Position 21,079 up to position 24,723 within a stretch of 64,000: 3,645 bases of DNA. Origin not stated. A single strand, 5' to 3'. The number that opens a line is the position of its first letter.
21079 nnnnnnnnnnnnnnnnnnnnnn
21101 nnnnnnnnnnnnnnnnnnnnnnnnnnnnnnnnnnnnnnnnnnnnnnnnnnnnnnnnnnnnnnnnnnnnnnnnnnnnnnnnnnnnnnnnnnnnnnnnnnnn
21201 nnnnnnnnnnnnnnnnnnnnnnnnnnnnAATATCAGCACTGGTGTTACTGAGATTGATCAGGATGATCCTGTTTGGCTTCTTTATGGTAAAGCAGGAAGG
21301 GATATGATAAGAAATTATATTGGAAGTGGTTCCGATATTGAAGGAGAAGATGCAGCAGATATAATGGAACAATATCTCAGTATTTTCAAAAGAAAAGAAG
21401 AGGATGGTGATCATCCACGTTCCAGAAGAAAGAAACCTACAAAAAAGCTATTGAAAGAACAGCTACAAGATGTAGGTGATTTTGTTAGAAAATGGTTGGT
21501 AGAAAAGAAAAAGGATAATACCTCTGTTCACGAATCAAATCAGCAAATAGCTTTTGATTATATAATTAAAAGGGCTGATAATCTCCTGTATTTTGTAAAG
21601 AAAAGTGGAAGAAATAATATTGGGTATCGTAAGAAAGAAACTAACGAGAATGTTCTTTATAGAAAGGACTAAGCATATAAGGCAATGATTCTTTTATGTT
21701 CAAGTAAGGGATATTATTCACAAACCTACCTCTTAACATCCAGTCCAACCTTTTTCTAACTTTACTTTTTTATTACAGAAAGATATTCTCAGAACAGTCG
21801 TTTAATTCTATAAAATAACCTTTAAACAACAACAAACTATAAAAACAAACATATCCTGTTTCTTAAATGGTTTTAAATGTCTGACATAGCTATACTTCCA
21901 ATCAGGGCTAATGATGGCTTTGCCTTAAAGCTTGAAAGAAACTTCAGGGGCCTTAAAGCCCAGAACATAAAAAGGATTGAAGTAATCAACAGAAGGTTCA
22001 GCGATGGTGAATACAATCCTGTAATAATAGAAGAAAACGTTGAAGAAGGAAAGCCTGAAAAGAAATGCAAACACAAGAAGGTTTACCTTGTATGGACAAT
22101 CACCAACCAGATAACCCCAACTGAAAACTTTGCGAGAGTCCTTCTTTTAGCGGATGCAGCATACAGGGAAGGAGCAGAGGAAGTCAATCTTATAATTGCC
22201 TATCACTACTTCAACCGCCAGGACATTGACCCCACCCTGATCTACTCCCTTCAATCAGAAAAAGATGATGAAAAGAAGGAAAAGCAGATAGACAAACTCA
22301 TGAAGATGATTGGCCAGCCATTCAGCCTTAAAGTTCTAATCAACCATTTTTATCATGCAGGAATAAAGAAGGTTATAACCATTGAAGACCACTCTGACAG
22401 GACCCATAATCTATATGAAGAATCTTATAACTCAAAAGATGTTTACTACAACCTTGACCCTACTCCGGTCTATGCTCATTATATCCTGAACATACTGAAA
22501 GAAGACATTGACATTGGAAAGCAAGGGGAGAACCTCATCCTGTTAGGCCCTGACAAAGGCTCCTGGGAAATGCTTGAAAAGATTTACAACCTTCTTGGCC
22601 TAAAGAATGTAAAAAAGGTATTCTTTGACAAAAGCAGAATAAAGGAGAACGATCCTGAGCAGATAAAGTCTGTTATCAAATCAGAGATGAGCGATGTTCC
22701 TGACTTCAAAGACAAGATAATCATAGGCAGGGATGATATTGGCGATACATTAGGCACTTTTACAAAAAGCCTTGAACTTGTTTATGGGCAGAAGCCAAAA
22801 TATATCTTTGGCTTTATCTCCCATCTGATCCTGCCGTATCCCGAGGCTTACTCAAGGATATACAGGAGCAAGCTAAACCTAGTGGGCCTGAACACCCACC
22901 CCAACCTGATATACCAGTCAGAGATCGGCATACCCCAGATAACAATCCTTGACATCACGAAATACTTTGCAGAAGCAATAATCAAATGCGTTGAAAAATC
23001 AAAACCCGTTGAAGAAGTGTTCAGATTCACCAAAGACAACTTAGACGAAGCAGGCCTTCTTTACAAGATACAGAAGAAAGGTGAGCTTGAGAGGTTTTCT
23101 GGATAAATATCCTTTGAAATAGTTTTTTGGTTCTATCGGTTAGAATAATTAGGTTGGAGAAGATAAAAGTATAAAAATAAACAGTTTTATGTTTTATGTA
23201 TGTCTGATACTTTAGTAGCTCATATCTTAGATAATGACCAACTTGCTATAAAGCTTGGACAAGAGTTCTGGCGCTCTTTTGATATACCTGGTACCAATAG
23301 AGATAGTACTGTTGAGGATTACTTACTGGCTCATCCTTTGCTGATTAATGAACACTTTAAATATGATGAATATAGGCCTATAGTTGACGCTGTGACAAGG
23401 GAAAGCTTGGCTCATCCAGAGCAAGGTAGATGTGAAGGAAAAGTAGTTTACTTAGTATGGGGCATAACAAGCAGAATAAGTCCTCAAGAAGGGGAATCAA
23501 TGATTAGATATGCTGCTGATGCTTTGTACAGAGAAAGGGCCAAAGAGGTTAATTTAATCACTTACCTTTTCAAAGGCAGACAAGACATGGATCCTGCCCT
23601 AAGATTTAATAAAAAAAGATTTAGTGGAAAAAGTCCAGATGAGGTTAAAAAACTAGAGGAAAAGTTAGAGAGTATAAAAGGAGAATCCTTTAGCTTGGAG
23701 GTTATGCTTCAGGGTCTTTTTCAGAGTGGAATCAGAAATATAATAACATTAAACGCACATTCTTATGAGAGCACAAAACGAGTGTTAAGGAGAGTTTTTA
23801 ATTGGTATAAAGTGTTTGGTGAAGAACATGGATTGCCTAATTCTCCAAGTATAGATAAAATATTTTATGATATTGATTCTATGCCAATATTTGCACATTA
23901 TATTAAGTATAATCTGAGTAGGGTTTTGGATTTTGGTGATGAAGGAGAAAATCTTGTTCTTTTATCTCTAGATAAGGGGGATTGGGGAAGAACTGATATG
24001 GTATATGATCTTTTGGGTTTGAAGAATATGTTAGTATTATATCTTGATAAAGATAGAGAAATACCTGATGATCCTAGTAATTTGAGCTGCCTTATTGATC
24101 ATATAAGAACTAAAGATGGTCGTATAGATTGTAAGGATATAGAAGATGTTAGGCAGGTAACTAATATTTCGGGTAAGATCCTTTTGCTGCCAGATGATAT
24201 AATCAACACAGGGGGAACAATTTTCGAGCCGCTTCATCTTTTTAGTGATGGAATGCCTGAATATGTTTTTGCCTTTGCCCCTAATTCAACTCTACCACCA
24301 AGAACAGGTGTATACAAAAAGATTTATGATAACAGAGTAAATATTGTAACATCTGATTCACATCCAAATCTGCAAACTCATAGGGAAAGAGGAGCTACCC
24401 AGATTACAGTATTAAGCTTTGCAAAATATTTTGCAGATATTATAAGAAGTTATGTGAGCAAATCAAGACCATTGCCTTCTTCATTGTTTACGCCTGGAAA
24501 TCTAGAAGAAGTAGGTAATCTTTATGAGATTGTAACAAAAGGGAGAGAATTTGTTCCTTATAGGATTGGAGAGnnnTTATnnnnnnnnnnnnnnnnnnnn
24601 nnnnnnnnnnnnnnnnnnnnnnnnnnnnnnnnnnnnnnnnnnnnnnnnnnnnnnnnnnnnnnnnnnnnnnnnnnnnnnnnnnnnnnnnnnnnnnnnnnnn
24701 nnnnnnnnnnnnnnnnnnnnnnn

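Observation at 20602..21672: Canonical GGDEF diguanylate cyclase with intact I-site in an archaeal context, carrying a ~100-aa insertion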

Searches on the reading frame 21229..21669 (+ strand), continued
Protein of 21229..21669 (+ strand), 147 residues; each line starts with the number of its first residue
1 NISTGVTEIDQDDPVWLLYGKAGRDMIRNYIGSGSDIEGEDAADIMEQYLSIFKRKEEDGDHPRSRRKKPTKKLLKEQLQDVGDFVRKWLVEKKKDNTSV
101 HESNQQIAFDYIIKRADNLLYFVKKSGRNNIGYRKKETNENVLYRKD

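Call 76: search_solved_structures(query=A2, max_evalue=1)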
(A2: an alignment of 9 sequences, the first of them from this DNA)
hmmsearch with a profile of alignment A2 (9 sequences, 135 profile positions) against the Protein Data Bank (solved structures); distinct sequences matched with E-value up to 1: 15.
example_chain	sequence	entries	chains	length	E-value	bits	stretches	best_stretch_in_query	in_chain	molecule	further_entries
6et7_A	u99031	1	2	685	0.0071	19.7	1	92-121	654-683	Diguanylate cyclase (GGDEF) domain-containing protein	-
5llw_B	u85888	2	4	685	0.0071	19.7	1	92-121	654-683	Diguanylate cyclase (GGDEF) domain-containing protein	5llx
3i5b_A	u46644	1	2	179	0.0081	19.5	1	98-124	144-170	WspR response regulator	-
3i5c_A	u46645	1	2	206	0.0085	19.5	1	98-124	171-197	Fusion of General control protein GCN4 and WSPR response regulator protein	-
3bre_A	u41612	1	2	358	0.018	18.4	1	98-124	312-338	Probable two-component response regulator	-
9t28_A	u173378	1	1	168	0.021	18.2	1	97-121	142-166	diguanylate cyclase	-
5euh_A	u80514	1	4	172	0.051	16.9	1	65-121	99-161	Putative GGDEF domain membrane protein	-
8b6g_CJ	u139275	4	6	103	0.07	16.5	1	10-47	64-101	Transmembrane protein, putative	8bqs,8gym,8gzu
3ign_A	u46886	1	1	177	0.1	16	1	98-121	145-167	Diguanylate cyclase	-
4rnf_A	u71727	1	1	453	0.14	15.5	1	99-127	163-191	Motility regulator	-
4rnh_A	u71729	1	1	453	0.14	15.5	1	99-127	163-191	Motility regulator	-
3i5a_A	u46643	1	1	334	0.24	14.8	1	101-121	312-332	Response regulator/GGDEF domain protein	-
8c05_A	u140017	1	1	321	0.25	14.7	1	98-124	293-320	Sensor domain-containing diguanylate cyclase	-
3ec6_A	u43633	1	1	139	0.31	14.4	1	5-47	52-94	General stress protein 26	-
4n3y_B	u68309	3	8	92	0.58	13.5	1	56-123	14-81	Rab GTPase-binding effector protein 1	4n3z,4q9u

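Call 77: find_encoding_contigs(protein=P0126, flank=10000, max_places=3)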
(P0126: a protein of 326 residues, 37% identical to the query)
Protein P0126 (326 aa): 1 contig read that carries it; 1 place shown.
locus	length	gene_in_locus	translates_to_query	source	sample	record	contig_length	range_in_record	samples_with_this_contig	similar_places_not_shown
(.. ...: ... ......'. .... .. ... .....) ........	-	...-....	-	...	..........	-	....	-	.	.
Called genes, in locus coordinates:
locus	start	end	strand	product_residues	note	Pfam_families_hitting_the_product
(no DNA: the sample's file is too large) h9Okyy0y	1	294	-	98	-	?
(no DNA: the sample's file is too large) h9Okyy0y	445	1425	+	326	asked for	PF00990:GGDEF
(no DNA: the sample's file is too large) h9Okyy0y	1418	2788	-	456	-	PF04055:Radical_SAM, PF16199:Radical_SAM_C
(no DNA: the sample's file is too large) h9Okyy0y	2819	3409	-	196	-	PF12917:YfbR-like, PF13023:HD_3, PF01966:HD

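Call 78: find_encoding_contigs(protein=P0128, flank=10000, max_places=3)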
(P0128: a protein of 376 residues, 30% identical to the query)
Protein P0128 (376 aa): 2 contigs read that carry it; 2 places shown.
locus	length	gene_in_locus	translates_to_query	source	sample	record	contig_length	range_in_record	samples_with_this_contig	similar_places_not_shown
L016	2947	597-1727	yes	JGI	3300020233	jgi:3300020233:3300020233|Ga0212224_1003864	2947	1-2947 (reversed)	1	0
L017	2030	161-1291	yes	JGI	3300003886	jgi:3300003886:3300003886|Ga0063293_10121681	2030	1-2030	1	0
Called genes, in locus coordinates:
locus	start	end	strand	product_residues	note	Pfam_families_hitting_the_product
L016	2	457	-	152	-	?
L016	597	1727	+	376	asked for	PF00990:GGDEF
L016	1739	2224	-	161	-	-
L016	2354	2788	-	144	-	-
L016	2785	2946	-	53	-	?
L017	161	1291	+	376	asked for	PF00990:GGDEF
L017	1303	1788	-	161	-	-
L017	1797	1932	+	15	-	-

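Call 81: search_protein_families(library=pfam, proteins=[L016:2-457:-, L016:1739-2224:-, L016:2354-2788:-, L003:6125-8011:-, L003:5486-6124:+, L003:4173-5039:+], max_evalue=0.01)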
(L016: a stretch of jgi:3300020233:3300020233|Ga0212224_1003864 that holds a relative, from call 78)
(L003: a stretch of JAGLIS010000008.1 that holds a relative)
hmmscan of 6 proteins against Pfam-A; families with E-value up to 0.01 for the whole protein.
L016:2-457:- (152 aa): 1 family
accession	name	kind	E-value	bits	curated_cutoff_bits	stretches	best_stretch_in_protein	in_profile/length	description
PF14890.11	Intein_splicing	-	4.3e-06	27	35.8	1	86-148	10-75/155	Intein splicing domain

L016:1739-2224:- (161 aa): 10 families
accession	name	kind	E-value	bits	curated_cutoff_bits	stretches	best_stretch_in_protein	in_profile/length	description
PF12761.13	End3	-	0.00049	20.7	25.2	0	13-52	71-110/115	Actin cytoskeleton-regulatory complex protein END3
PF04740.18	LXG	-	0.00071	20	26.5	0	9-51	156-198/202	LXG domain of WXG superfamily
PF09762.14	CCDC93_CC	-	0.00089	18.8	30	1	11-147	124-264/429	CCDC93 coiled-coil domain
PF07889.17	DUF1664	-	0.002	18.6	34.6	0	9-86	45-118/124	Protein of unknown function (DUF1664)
PF02601.20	Exonuc_VII_L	-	0.0027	17.7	35.9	1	8-145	143-280/315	Exonuclease VII, large subunit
PF07926.17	TPR_MLP1_2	-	0.0033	17.9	36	0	110-147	11-48/129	TPR/MLP1/MLP2-like protein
PF04513.17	Baculo_PEP_C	-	0.0033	17.9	38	0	63-138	32-109/140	Baculovirus polyhedron envelope protein, PEP, C terminus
PF09177.16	STX6_10_61_N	-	0.0039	18.1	29.4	0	29-117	11-96/99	Syntaxin 6/10/61, N-terminal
PF13675.11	PilJ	-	0.0039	17.7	26.6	0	53-114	33-94/114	Type IV pili methyl-accepting chemotaxis transducer N-term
PF11068.13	YlqD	-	0.004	17.9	27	0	28-99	25-97/131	YlqD protein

L016:2354-2788:- (144 aa): 0 families

L003:6125-8011:- (628 aa): 7 families
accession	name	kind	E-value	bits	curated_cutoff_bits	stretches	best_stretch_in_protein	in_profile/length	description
PF13307.12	Helicase_C_2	-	3.7e-13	50.3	25.3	1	517-626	44-158/170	Helicase C-terminal domain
PF04851.21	ResIII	-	9.8e-08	32.5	22.5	1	34-121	6-95/164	Type III restriction enzyme, res subunit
PF00270.35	DEAD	-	0.00068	19.8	26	0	41-97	5-67/167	DEAD/DEAH box helicase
PF20720.3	nSTAND3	-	0.001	19.2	27.2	1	49-92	15-59/155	Novel STAND NTPase 3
PF06068.19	TIP49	-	0.0038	16.9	23.8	1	35-101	34-99/347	TIP49 P-loop domain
PF13238.12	AAA_18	-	0.0042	18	29.4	0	54-101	1-50/128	AAA domain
PF09848.15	SLFN-g3_helicase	-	0.0043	16.8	24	0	52-79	2-26/354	Schlafen group 3, DNA/RNA helicase domain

L003:5486-6124:+ (212 aa): 1 family
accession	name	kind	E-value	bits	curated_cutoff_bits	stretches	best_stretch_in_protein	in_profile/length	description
PF02698.23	DUF218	-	4.8e-10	39.9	27.6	1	27-128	18-101/133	DUF218 domain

L003:4173-5039:+ (288 aa): 3 families
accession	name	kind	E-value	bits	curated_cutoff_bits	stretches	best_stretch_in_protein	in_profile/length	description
PF05822.18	UMPH-1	-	4.9e-70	236.3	23.7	1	40-283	2-245/246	Pyrimidine 5'-nucleotidase (UMPH-1)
PF12710.13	HAD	-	0.00035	21.5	27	1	33-233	1-187/189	haloacid dehalogenase-like hydrolase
PF00702.32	Hydrolase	-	0.0011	19.8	26.4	0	33-233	4-186/191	haloacid dehalogenase-like hydrolase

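Call 86: find_related_loci(query=A3, collection=metagenome_contigs, flank=10000)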
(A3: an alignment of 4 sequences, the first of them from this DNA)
Query A3 (147 aa) in metagenome_contigs; peptide patterns used: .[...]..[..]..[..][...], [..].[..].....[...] (x = any residue, [..] = any of these).
154 stretches matched a pattern, but none encodes a relative of the query by tblastn (E <= 1e-3).

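Call 87: find_related_loci(query=A3, collection=viral_contigs, flank=10000)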
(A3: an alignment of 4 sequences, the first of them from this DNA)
Query A3 (147 aa) in viral_contigs; peptide patterns used: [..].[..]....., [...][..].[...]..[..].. (x = any residue, [..] = any of these).
29 stretches matched a pattern, but none encodes a relative of the query by tblastn (E <= 1e-3).

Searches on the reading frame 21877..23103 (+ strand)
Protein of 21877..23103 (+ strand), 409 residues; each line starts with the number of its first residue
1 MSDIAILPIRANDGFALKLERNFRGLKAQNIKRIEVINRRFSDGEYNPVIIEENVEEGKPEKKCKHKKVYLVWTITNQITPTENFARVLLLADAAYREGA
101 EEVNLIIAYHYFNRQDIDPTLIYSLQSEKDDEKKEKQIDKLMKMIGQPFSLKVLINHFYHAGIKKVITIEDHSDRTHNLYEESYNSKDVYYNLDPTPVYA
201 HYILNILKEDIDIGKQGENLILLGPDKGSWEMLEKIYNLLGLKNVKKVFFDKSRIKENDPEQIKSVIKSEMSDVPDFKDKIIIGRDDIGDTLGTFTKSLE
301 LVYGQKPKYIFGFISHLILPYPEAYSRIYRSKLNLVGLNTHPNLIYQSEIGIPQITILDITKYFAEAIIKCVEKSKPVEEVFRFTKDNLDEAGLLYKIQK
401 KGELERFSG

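Call 10: search_protein_families(library=pfam, proteins=[window:21877-23103:+], max_evalue=0.001)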
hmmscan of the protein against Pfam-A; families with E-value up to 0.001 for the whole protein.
window:21877-23103:+ (409 aa): 2 families
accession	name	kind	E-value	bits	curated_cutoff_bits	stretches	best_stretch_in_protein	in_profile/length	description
PF00156.33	Pribosyltran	-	7.4e-08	32.3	26.3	1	215-309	26-117/158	Phosphoribosyl transferase domain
PF13793.12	Pribosyltran_N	-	2.5e-07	31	25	1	30-116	21-95/117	N-terminal domain of ribose phosphate pyrophosphokinase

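Call 42: search_protein_families(library=padloc, proteins=[window:21877-23103:+], max_evalue=0.01)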
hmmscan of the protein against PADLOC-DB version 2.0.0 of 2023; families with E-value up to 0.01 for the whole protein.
window:21877-23103:+ (409 aa): 0 families

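Call 43: search_protein_families(library=ncbifam, proteins=[window:21877-23103:+], max_evalue=0.01)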
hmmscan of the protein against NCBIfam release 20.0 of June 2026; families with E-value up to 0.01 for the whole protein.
window:21877-23103:+ (409 aa): 12 families
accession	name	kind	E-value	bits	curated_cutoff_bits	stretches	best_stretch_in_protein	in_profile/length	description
TIGR01251.1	ribP_PPkin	subfamily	2.4e-23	82.5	113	2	145-380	101-306/309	ribose-phosphate diphosphokinase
NF002320.0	PRK01259.1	subfamily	9.8e-20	71.1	297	2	147-382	108-314/316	ribose-phosphate diphosphokinase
NF002618.0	PRK02269.1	equivalog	1.3e-14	54.5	460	2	147-385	107-319/321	ribose-phosphate diphosphokinase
NF002095.0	PRK00934.1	equivalog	1.3e-14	54.1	296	2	146-343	100-269/287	ribose-phosphate diphosphokinase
NF003428.0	PRK04923.1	equivalog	1.8e-09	37.2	536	2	139-370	101-306/319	ribose-phosphate diphosphokinase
NF002686.0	PRK02458.1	equivalog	3.1e-09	36.8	506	1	31-116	31-104/323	ribose-phosphate diphosphokinase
NF002758.0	PRK02812.1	equivalog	3.2e-09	36.4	518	1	152-382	128-329/330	ribose-phosphate pyrophosphokinase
NF002844.0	PRK03092.1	equivalog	5e-09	35.8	438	1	147-375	113-316/326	ribose-phosphate diphosphokinase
NF005537.0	PRK07199.1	subfamily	5.6e-08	32.2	322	1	30-117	23-97/301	ribose-phosphate diphosphokinase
NF001815.0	PRK00553.1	equivalog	1.6e-07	30.8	484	1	147-383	111-322/332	ribose-phosphate pyrophosphokinase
NF005299.0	PRK06827.1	subfamily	6e-07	28.5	327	1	154-383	152-369/383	phosphoribosylpyrophosphate synthetase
NF041560.1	T6SS_Burk_ExIF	subfamily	0.0052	16.5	90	0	229-262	191-227/234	putative type VI secretion system effector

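Call 84: search_solved_structures(query=window:21877-23103:+, max_evalue=0.001)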
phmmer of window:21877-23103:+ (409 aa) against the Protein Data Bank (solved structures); distinct sequences matched with E-value up to 0.001: 24.
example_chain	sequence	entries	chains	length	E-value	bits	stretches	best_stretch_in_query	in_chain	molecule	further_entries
1dkr_A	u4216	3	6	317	3.1e-07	32.9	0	213-374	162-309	PHOSPHORIBOSYL PYROPHOSPHATE SYNTHETASE | PROTEIN (PHOSPHORIBOSYL PYROPHOSPHATE SYNTHETASE) | RIBOSE-PHOSPHATE PYROPHOSPHOKINASE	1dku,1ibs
3dah_A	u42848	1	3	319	1e-06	31.2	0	149-367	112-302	Ribose-phosphate pyrophosphokinase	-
8ypy_A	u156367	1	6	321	2.1e-06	30.1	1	146-370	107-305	Isoform 2 of Ribose-phosphate pyrophosphokinase 2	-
8yi9_A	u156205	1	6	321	2.1e-06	30.1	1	146-370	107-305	Isoform 2 of Ribose-phosphate pyrophosphokinase 2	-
7yk1_A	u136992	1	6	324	3.1e-06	29.6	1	147-370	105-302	Ribose-phosphate pyrophosphokinase 2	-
8yq0_A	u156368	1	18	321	2.9e-05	26.4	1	146-370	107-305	Ribose-phosphate pyrophosphokinase 1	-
6nfe_A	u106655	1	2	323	3.7e-05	26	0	144-372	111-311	Ribose-phosphate pyrophosphokinase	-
8dbf_A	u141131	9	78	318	4.1e-05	25.9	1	147-370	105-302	Ribose-phosphate pyrophosphokinase 1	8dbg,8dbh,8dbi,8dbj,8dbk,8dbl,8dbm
8dbc_A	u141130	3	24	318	4.1e-05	25.9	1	147-370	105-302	Ribose-phosphate pyrophosphokinase 1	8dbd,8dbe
4f8e_A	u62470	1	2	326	4.2e-05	25.9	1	147-370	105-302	Ribose-phosphate pyrophosphokinase 1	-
4lzo_A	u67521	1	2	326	4.2e-05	25.8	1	147-370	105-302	Ribose-phosphate pyrophosphokinase 1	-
2h06_A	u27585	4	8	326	4.3e-05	25.8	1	147-370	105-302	Ribose-phosphate pyrophosphokinase I | Ribose-phosphate pyrophosphokinase 1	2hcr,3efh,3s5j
4m0p_A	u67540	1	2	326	4.3e-05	25.8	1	147-370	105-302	Ribose-phosphate pyrophosphokinase 1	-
4lyg_A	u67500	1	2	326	4.4e-05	25.8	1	147-370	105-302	Ribose-phosphate pyrophosphokinase 1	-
4lzn_B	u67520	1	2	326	4.7e-05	25.7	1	147-370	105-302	Ribose-phosphate pyrophosphokinase 1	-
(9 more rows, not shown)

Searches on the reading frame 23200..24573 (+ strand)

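Call 10: search_protein_families(library=pfam, proteins=[window:23200-24573:+], max_evalue=0.001)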
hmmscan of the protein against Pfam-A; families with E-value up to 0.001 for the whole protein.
window:23200-24573:+ (458 aa): 0 families

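Call 42: search_protein_families(library=padloc, proteins=[window:23200-24573:+], max_evalue=0.01)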
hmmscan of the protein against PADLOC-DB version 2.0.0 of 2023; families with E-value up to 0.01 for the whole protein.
window:23200-24573:+ (458 aa): 0 families

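Call 43: search_protein_families(library=ncbifam, proteins=[window:23200-24573:+], max_evalue=0.01)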
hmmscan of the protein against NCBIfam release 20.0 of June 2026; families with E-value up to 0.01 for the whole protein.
window:23200-24573:+ (458 aa): 9 families
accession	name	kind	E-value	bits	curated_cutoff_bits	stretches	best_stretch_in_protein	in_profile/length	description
TIGR01251.1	ribP_PPkin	subfamily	3.5e-09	36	113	1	226-420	144-300/309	ribose-phosphate diphosphokinase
NF002320.0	PRK01259.1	subfamily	5.1e-06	26.1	297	1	299-421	193-307/316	ribose-phosphate diphosphokinase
NF002095.0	PRK00934.1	equivalog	4.6e-05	22.7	296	1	251-350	156-230/287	ribose-phosphate diphosphokinase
NF005299.0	PRK06827.1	subfamily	0.00011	21.1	327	0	162-190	145-173/383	phosphoribosylpyrophosphate synthetase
NF002844.0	PRK03092.1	equivalog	0.00016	21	438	1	313-419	211-313/326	ribose-phosphate diphosphokinase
NF002758.0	PRK02812.1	equivalog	0.00062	19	518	1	314-415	219-316/330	ribose-phosphate pyrophosphokinase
NF002618.0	PRK02269.1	equivalog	0.0012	18.5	460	0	299-430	194-316/321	ribose-phosphate diphosphokinase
NF002686.0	PRK02458.1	equivalog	0.0077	15.7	506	0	318-430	211-316/323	ribose-phosphate diphosphokinase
NF001815.0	PRK00553.1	equivalog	0.0095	15.1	484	0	315-421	208-314/332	ribose-phosphate pyrophosphokinase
